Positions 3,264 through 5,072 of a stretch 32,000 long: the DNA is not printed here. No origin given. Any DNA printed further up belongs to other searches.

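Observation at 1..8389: Possible single-locus route from a quaternary aminophosphonate via glycine betaine and dimethylglycine to sarcosine, flanked by a LysR regulator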

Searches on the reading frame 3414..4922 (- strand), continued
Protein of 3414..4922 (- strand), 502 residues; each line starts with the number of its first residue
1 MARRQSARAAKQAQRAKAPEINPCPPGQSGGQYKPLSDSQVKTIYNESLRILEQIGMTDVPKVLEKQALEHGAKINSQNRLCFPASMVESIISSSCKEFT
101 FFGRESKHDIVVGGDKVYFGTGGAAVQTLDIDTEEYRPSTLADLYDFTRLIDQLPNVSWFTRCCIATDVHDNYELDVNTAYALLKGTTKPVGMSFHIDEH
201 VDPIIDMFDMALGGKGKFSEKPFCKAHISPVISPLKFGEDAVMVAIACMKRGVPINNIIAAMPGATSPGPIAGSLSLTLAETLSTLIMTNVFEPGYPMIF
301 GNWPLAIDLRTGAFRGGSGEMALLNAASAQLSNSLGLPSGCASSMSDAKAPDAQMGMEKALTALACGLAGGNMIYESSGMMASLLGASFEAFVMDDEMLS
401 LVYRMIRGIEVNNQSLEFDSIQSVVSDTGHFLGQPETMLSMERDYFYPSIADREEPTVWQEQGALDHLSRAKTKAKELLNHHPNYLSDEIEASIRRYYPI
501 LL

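Call 39: find_encoding_contigs(protein=P0138, flank=10000, max_places=2)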
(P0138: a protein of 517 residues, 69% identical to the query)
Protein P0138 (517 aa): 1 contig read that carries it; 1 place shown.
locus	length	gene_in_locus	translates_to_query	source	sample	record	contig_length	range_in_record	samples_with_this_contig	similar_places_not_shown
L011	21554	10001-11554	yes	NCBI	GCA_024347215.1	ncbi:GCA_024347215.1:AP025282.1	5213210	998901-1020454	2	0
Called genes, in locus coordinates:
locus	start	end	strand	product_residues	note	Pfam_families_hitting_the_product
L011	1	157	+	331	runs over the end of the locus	PF02492:cobW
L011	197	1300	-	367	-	PF03435:Sacchrp_dh_NADP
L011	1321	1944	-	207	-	PF13761:DUF4166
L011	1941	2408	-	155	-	PF10027:DUF2269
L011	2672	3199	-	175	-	PF22381:Staph_reg_Sar_Rot, PF12802:MarR_2, PF01047:MarR, PF13463:HTH_27 (weak)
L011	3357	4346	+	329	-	PF04069:OpuAC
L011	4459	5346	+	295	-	PF00528:BPD_transp_1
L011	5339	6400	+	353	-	PF00005:ABC_tran, PF00571:CBS (faint)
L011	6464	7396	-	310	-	PF00126:HTH_1, PF03466:LysR_substrate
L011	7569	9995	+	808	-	PF01266:DAO, PF07992:Pyr_redox_2 (faint), PF13738:Pyr_redox_3 (faint), PF16350:FAO_M, PF01571:GCV_T, PF08669:GCV_T_C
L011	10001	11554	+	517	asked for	PF06253:MTTB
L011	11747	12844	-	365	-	PF07995:GSDH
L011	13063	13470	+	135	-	PF01152:Bac_globin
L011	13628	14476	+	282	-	PF01584:CheW (faint), PF13682:CZB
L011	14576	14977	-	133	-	PF01124:MAPEG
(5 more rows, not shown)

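Call 59: find_related_loci(query=A3, collection=metagenome_contigs, flank=10000)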
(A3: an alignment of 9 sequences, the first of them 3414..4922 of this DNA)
Query A3 (502 aa) in metagenome_contigs; peptide patterns used: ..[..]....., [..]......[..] (x = any residue, [..] = any of these).
510 stretches matched a pattern; 380 encode a relative of the query (tblastn E <= 1e-3); the best 80 are kept; 80 distinct loci.
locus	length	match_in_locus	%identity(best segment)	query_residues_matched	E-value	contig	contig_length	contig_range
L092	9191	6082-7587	98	1-502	0e+0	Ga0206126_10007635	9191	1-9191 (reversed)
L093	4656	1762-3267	98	1-502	0e+0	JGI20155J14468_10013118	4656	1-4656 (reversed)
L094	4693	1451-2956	95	1-502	0e+0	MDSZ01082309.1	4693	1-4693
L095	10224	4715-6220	95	1-502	0e+0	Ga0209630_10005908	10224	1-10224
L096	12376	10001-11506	95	1-502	0e+0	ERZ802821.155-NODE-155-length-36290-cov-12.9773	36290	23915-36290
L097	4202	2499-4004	95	1-502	0e+0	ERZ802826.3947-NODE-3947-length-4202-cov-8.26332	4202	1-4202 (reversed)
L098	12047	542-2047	90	1-502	0e+0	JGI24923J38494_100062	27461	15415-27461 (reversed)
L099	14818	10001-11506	93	1-502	0e+0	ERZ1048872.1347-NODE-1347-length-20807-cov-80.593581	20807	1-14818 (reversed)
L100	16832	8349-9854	89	1-502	0e+0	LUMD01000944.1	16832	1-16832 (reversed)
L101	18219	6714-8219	93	1-502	0e+0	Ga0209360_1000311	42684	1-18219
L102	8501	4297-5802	93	1-502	0e+0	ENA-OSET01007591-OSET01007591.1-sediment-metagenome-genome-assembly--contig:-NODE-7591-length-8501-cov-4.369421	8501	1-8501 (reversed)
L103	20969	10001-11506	89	1-502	0e+0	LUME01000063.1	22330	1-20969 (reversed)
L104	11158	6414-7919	89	1-502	0e+0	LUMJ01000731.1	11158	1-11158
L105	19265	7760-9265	89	1-502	0e+0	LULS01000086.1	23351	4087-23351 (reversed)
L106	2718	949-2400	90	19-502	0e+0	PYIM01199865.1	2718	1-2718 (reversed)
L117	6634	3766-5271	75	1-502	0e+0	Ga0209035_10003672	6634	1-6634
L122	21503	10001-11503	73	1-501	0e+0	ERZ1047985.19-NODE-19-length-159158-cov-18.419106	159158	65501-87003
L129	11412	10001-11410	75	12-481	0e+0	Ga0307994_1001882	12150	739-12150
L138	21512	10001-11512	64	1-502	0e+0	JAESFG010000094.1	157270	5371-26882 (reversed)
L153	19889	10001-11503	63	3-502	0e+0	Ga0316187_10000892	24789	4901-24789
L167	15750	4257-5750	62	6-502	0e+0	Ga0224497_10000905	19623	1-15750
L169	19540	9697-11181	62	9-502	0e+0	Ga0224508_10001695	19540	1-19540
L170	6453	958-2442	62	9-502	0e+0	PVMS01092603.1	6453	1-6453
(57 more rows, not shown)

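Call 62: search_protein_families(library=pfam, proteins=[L170:2490-3095:-, L138:4821-6209:-, L129:5565-6629:-, L153:3777-4853:+, L169:13275-14678:+, L167:8241-9071:-, L117:5305-6609:+, L167:8974-10101:+, L138:6025-7647:-, L122:5186-6658:-])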
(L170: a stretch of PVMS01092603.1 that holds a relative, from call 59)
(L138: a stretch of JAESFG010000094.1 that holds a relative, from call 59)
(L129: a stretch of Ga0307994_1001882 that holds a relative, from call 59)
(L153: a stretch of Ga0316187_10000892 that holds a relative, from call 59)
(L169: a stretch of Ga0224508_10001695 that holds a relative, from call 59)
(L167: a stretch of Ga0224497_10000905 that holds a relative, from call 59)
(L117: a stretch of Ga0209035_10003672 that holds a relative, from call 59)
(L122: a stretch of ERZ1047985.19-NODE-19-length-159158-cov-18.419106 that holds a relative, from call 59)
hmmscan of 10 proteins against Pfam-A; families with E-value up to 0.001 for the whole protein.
L170:2490-3095:- (202 aa): 0 families

L138:4821-6209:- (463 aa): 2 families
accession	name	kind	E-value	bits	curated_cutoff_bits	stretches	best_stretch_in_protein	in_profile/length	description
PF01041.23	DegT_DnrJ_EryC1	-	3.2e-61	208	19.8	1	84-449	9-356/360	DegT/DnrJ/EryC1/StrS aminotransferase family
PF00155.27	Aminotran_1_2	-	2.6e-07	30.6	19.7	1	78-235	18-193/361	Aminotransferase class I and II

L129:5565-6629:- (355 aa): 1 family
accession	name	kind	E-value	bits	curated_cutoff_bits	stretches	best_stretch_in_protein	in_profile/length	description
PF00892.27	EamA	-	3e-16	60.4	28.2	2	73-205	2-134/135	EamA-like transporter family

L153:3777-4853:+ (359 aa): 1 family
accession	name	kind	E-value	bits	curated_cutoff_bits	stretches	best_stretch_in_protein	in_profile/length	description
PF00291.31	PALP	-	3e-50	171.7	35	1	34-341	4-295/295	Pyridoxal-phosphate dependent enzyme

L169:13275-14678:+ (468 aa): 4 families
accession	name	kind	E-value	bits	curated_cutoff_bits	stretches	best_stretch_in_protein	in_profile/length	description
PF00464.25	SHMT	-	8e-145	482.9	27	1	61-435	4-399/399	Serine hydroxymethyltransferase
PF00155.27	Aminotran_1_2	-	2e-06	27.7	19.7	1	134-371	53-308/361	Aminotransferase class I and II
PF01212.27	Beta_elim_lyase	-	2.5e-05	24.2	27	1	128-373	37-252/288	Beta-eliminating lyase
PF01053.26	Cys_Met_Meta_PP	-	0.00082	18.5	27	0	146-304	74-225/381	Cys/Met metabolism PLP-dependent enzyme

L167:8241-9071:- (277 aa): 3 families
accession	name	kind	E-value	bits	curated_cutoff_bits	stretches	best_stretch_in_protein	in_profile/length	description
PF14279.12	HNH_5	-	4e-16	59.1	27.5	1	184-238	1-55/56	HNH endonuclease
PF01844.29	HNH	-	1.5e-12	47.9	21.4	1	184-228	1-46/47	HNH endonuclease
PF13395.12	HNH_4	-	4.1e-10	39.9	22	1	184-231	1-53/54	HNH endonuclease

L117:5305-6609:+ (435 aa): 2 families
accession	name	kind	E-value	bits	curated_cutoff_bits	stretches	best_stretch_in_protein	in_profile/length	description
PF04432.18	FrhB_FdhB_C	-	2.3e-24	86.4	23.3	1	189-352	2-144/150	Coenzyme F420 hydrogenase/dehydrogenase, beta subunit C terminus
PF04422.18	FrhB_FdhB_N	-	1.2e-13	51.4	22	1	104-179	1-74/78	Coenzyme F420 hydrogenase/dehydrogenase, beta subunit N-term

L167:8974-10101:+ (376 aa): 2 families
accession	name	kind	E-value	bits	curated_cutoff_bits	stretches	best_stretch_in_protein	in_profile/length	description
PF02567.21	PhzC-PhzF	-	5.7e-38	131.5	27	1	83-371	1-280/281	Phenazine biosynthesis-like protein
PF05544.16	Pro_racemase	-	7.8e-08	32.2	27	1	136-207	72-141/325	Proline racemase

L138:6025-7647:- (541 aa): 1 family
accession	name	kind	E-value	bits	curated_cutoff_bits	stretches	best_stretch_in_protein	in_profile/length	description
PF00815.25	Histidinol_dh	-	3e-128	428.8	27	1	115-516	7-411/411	Histidinol dehydrogenase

L122:5186-6658:- (491 aa): 1 family
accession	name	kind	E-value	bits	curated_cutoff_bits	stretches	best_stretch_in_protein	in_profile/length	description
PF01425.27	Amidase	-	5.6e-60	204.1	27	1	78-464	41-444/445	Amidase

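Call 74: search_dna_similar(query=window:3414-4922:-, collection=plasmids, mode=protein, max_rows=25)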
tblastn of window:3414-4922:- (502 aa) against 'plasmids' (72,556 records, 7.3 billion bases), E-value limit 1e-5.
Records with a match: 149; places in all: 203; records where one place covers at least 80% of the query: 140.
Best place of each record, by identity: 60-80% 1; <60% 148.
By first word of the organism name: Sinorhizobium 75; Leisingera 18; Mesorhizobium 10; Cereibacter 8; Ruegeria 5; Rhizobium 4; Paracoccus 4; Shinella 3; Alisedimentitalea 2; Rhodobacteraceae 2; and 15 more.
By predicted mobility (MOB-suite, as given by PLSDB): conjugative 74; non-mobilizable 70; mobilizable 5.
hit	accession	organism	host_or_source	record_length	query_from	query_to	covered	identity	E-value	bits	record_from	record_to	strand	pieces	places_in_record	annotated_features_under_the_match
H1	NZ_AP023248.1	Mesorhizobium sp. 131-2-1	Lotus japonicus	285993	20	502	96%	64.3%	0e+0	610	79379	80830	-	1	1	trimethylamine methyltransferase family protein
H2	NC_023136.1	Leisingera methylohalidivorans DSM 14336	Seawater collected from a tide pool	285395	19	501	96%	59.3%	6e-164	521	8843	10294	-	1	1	trimethylamine methyltransferase family protein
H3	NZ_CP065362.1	Ruegeria sp. SCSIO 43209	Galaxea fascicularis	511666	19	501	96%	58.9%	9e-165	523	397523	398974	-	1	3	trimethylamine methyltransferase family protein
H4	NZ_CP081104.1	Ruegeria conchae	-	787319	19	498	96%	59.0%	2e-164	523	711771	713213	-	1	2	trimethylamine methyltransferase family protein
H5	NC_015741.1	Roseobacter litoralis Och 149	seaweed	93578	19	502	96%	56.1%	4e-157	501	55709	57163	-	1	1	trimethylamine methyltransferase family protein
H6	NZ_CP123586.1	Alisedimentitalea scapharcae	Anadara broughtonii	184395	19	502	96%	42.7%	1e-105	353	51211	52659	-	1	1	trimethylamine methyltransferase family protein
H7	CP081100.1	Rhodobacteraceae bacterium M382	-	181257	19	502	96%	42.7%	2e-105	352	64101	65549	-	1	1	trimethylamine methyltransferase family protein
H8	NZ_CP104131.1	Sinorhizobium sp. K101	Phaseolus vulgaris,cell ...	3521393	21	501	96%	40.6%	5e-99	334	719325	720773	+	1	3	none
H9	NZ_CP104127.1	Sinorhizobium sp. M103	Phaseolus vulgaris,cell ...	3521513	21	501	96%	40.6%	5e-99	334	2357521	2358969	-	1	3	none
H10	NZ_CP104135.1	Sinorhizobium sp. C101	Phaseolus vulgaris,cell ...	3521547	21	501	96%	40.6%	5e-99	334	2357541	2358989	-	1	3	none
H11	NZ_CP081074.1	Leisingera caerulea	-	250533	26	502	95%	40.5%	2e-107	358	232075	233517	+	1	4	trimethylamine methyltransferase family protein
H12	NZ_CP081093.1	Leisingera caerulea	-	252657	26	502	95%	40.5%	4e-107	357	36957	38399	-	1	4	trimethylamine methyltransferase family protein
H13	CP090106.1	Sinorhizobium meliloti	Medicago,Cell culture,Plant nodule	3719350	21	500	96%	40.2%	9e-99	333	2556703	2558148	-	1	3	trimethylamine methyltransferase family protein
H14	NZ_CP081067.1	Leisingera caerulea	-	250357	26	502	95%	40.3%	9e-107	356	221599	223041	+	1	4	trimethylamine methyltransferase family protein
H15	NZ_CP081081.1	Leisingera caerulea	-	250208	26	502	95%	40.3%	1e-106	356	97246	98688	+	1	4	trimethylamine methyltransferase family protein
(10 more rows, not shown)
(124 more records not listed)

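Call 75: get_annotated_region(hit=H2, flank=9000)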
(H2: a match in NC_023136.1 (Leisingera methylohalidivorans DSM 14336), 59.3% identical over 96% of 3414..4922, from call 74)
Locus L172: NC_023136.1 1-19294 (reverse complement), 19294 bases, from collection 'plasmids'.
description: Leisingera methylohalidivorans DSM 14336 plasmid unnamed2, complete sequence
organism: Leisingera methylohalidivorans DSM 14336 (NCBI taxid 999552)
taxonomy: Bacteria; Pseudomonadota; Alphaproteobacteria; Rhodobacterales; Roseobacteraceae; Leisingera; Leisingera methylohalidivorans; Leisingera methylohalidivorans DSM 14336
host: -; source: Seawater collected from a tide pool; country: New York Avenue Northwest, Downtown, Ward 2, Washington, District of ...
typing (MOB-suite, as given by PLSDB): mobilizable; replicon rep_cluster_378; relaxase MOBP
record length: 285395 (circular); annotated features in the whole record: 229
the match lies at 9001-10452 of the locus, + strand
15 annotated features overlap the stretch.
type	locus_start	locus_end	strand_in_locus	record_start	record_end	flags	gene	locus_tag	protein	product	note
CDS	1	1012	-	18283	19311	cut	-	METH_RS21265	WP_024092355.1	putative sulfate exporter family transporter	-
CDS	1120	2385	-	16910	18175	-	hisD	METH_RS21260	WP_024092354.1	histidinol dehydrogenase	GO:0000105 - histidine biosynthetic process [Evidence IEA]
CDS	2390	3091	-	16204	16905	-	-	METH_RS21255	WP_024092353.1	amino acid racemase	GO:0006520 - amino acid metabolic process [Evidence IEA]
CDS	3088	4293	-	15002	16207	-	-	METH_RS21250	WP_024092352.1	aminotransferase class I/II-fold pyridoxal phosphate-dependent enzyme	GO:0009058 - biosynthetic process [Evidence IEA]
CDS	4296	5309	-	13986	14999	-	-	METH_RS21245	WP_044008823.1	D-cysteine desulfhydrase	-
CDS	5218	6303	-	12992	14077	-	-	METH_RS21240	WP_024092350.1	helix-turn-helix domain-containing protein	GO:0006355 - regulation of DNA-templated transcription [Evidence IEA]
CDS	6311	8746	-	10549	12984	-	-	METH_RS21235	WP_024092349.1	FAD-dependent oxidoreductase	-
CDS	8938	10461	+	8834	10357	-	-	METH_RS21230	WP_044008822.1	trimethylamine methyltransferase family protein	GO:0015948 - methanogenesis [Evidence IEA]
CDS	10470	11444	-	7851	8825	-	-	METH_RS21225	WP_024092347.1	LysR family transcriptional regulator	GO:0006355 - regulation of DNA-templated transcription [Evidence IEA]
CDS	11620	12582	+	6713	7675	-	-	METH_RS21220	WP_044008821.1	ABC transporter substrate-binding protein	-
CDS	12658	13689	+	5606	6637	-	-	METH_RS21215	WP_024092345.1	ABC transporter permease subunit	GO:0055085 - transmembrane transport [Evidence IEA]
CDS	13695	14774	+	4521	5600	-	-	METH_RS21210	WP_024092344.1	betaine/proline/choline family ABC transporter ATP-binding protein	GO:0015837 - amine transport [Evidence IEA]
CDS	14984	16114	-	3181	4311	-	-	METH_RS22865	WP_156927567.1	site-specific integrase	GO:0015074 - DNA integration [Evidence IEA]; GO:0006310 - DNA recombination [Evidence IEA]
CDS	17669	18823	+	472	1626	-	ampC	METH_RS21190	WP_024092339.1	class C beta-lactamase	-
CDS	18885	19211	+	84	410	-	-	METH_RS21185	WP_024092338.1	hypothetical protein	-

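Call 76: get_annotated_region(hit=H5, flank=9000)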
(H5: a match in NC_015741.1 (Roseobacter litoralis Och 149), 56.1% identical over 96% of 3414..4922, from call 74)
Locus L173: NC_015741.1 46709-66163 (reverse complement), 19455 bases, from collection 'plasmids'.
description: Roseobacter litoralis Och 149 plasmid pRLO149_94, complete sequence
organism: Roseobacter litoralis Och 149 (NCBI taxid 391595)
taxonomy: Bacteria; Pseudomonadota; Alphaproteobacteria; Rhodobacterales; Roseobacteraceae; Roseobacter; Roseobacter litoralis; Roseobacter litoralis Och 149
host: -; source: seaweed; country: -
typing (MOB-suite, as given by PLSDB): non-mobilizable; replicon rep_cluster_376
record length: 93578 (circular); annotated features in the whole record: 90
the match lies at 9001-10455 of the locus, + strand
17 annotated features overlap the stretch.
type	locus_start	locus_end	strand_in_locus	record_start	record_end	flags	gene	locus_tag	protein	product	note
CDS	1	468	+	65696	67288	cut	-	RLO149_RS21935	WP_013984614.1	arylsulfatase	-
CDS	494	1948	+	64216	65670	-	-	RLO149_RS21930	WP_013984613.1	DUF1254 domain-containing protein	-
CDS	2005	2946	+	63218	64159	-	-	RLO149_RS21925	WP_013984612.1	transporter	-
CDS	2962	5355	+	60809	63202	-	-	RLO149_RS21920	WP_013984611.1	arylsulfatase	-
CDS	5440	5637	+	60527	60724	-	-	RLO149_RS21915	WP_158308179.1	SUMF1/EgtB/PvdO family nonheme iron enzyme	-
CDS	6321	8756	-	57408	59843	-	-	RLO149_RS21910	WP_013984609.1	FAD-dependent oxidoreductase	-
CDS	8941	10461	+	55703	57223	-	-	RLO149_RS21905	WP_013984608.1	trimethylamine methyltransferase family protein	GO:0015948 - methanogenesis [Evidence IEA]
CDS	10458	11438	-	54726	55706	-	-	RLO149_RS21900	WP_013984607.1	LysR family transcriptional regulator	GO:0006355 - regulation of DNA-templated transcription [Evidence IEA]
CDS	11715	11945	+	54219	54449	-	-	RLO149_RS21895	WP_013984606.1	type II toxin-antitoxin system CcdA family antitoxin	-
CDS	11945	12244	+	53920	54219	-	-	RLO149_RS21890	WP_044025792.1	CcdB family protein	-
CDS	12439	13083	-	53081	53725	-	-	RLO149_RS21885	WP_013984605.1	LUD domain-containing protein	-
CDS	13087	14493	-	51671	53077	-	-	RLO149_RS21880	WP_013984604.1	LutB/LldF family L-lactate oxidation iron-sulfur protein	GO:0019516 - lactate oxidation [Evidence IEA]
CDS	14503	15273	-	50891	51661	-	-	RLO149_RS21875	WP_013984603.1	heterodisulfide reductase-related iron-sulfur binding cluster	-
CDS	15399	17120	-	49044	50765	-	dld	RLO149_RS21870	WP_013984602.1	D-lactate dehydrogenase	GO:0006089 - lactate metabolic process [Evidence IEA]; GO:0019516 - lactate oxidation [Evidence IEA]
CDS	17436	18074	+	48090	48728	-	-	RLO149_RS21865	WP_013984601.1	paraquat-inducible protein A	-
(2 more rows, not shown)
